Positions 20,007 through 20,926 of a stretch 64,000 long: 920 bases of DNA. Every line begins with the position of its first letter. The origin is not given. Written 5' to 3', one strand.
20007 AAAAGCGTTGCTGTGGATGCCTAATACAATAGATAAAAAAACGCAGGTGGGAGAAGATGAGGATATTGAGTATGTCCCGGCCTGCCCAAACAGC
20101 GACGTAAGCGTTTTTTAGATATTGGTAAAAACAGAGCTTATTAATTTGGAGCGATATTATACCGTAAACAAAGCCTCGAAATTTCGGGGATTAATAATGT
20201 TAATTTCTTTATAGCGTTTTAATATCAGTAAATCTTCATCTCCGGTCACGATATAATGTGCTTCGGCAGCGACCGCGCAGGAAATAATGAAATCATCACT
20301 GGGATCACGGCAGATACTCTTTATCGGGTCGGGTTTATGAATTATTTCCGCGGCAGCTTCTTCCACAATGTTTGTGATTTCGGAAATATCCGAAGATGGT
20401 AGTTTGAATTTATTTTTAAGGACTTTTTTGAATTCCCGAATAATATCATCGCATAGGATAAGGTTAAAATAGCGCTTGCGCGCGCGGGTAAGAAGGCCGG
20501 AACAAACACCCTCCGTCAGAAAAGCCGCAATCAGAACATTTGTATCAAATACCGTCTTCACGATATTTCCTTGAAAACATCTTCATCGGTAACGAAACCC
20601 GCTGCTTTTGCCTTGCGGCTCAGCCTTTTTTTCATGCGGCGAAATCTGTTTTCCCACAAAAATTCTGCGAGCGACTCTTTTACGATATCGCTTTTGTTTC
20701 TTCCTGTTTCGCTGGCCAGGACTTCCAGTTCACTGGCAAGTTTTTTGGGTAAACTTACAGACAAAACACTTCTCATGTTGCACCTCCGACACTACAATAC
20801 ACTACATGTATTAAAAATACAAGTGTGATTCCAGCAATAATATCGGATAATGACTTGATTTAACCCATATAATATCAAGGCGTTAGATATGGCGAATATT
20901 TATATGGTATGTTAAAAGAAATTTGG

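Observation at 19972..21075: PIN/RHH toxin-antitoxin cassette bracketed by a decayed duplicate of the ECF sigma gene 5' end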

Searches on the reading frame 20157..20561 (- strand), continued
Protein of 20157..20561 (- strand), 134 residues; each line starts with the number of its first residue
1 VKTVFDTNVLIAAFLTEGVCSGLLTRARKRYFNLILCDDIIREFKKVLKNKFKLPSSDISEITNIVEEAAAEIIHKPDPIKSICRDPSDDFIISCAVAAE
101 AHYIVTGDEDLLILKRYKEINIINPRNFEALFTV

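Call 61: search_protein_families(library=pfam, proteins=[L035:5723-6349:+, L035:6429-6899:+, L035:6952-7608:+, L040:915-1061:+], max_evalue=0.01)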
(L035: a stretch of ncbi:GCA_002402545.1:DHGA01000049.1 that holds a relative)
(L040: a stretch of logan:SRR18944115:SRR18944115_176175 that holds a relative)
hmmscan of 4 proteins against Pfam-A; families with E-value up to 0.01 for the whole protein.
L035:5723-6349:+ (208 aa): 0 families

L035:6429-6899:+ (156 aa): 0 families

L035:6952-7608:+ (218 aa): 0 families

L040:915-1061:+ (48 aa): 0 families

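Call 63: search_dna_similar(query=window:20157-20561:-, collection=plasmids, mode=protein, max_rows=8)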
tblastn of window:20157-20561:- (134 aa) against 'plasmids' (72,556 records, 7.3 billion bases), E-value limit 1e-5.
Records with a match: 247; places in all: 274; records where one place covers at least 80% of the query: 246.
Best place of each record, by identity: <60% 247.
By first word of the organism name: Xanthomonas 140; Piscirickettsia 38; Leptospira 19; Pseudomonas 12; Salinibacter 3; Sphingobium 3; Halobacterium 3; Geminocystis 2; Methylomagnum 2; Nostoc 2; and 22 more.
By predicted mobility (MOB-suite, as given by PLSDB): non-mobilizable 127; conjugative 101; mobilizable 19.
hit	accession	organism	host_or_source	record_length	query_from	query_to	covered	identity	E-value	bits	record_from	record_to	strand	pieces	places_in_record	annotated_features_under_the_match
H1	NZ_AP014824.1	Geminocystis sp. NIES-3709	-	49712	1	128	96%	35.3%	3e-8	58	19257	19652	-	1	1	putative toxin-antitoxin system toxin component, PIN family | hypothetical protein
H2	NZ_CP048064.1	Piscirickettsia salmonis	Salmo salar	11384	1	128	96%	34.4%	7e-13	71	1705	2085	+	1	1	putative toxin-antitoxin system toxin component, PIN family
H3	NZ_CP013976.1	Piscirickettsia salmonis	Salmo salar,culture,liver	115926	1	128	96%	34.4%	7e-13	71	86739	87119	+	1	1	putative toxin-antitoxin system toxin component, PIN family | AbrB/MazE/SpoVT family DNA-binding domain-containing protein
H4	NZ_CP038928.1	Piscirickettsia salmonis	Salmo salar,cell culture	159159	1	128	96%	34.4%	7e-13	71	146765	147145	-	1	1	putative toxin-antitoxin system toxin component, PIN family | AbrB/MazE/SpoVT family DNA-binding domain-containing protein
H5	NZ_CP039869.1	Piscirickettsia salmonis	Oncorhynchus kisutch,cell culture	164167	1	128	96%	34.4%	7e-13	71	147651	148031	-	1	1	putative toxin-antitoxin system toxin component, PIN family | AbrB/MazE/SpoVT family DNA-binding domain-containing protein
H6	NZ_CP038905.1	Piscirickettsia salmonis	Oncorhynchus mykiss,cell culture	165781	1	128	96%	34.4%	7e-13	71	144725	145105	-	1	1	putative toxin-antitoxin system toxin component, PIN family | AbrB/MazE/SpoVT family DNA-binding domain-containing protein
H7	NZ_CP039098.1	Piscirickettsia salmonis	Oncorhynchus kisutch,cell culture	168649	1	128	96%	34.4%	7e-13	71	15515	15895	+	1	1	putative toxin-antitoxin system toxin component, PIN family | AbrB/MazE/SpoVT family DNA-binding domain-containing protein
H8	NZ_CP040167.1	Piscirickettsia salmonis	Salmo salar,cell culture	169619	1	128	96%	34.4%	7e-13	71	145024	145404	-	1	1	putative toxin-antitoxin system toxin component, PIN family | AbrB/MazE/SpoVT family DNA-binding domain-containing protein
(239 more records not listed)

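Call 64: search_dna_similar(query=window:20157-20561:-, collection=phages, mode=protein, max_rows=8)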
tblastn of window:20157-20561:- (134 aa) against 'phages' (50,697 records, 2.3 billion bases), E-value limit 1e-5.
No match.
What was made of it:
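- Close PIN homologues are absent from phages, and plasmid hits are all below 36% identity (calls 63, 64).
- Tried and rejected: No support: no phage hits, and only homologues below 36% identity on plasmids (calls 63, 64).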

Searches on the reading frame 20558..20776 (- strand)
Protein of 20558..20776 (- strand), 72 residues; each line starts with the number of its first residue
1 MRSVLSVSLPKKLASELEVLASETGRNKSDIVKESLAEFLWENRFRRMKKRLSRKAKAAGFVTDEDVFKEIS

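Call 5: search_protein_families(library=pfam, proteins=[window:20558-20776:-], max_evalue=0.01)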
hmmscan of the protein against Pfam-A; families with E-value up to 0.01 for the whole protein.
window:20558-20776:- (72 aa): 3 families
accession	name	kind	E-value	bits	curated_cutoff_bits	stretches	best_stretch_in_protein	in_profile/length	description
PF01402.27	RHH_1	-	1.5e-08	34.7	20.5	1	5-40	2-37/39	Ribbon-helix-helix protein, copG family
PF12651.13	RHH_3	-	0.0016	18.8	21.6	1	5-40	5-40/44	Ribbon-helix-helix domain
PF07878.17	RHH_5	-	0.0053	16.9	26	0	6-29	5-28/43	CopG-like RHH_1 or ribbon-helix-helix domain, RHH_5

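Call 47: search_protein_families(library=ncbifam, proteins=[window:20558-20776:-], max_evalue=0.001)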
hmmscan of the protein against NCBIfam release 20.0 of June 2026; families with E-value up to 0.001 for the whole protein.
window:20558-20776:- (72 aa): 1 family
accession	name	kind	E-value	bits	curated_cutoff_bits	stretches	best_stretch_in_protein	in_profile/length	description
NF048017.1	antitoxin_RelB_like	equivalog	5.3e-06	26.6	50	1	9-40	2-33/70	type II toxin-antitoxin system RelB family antitoxin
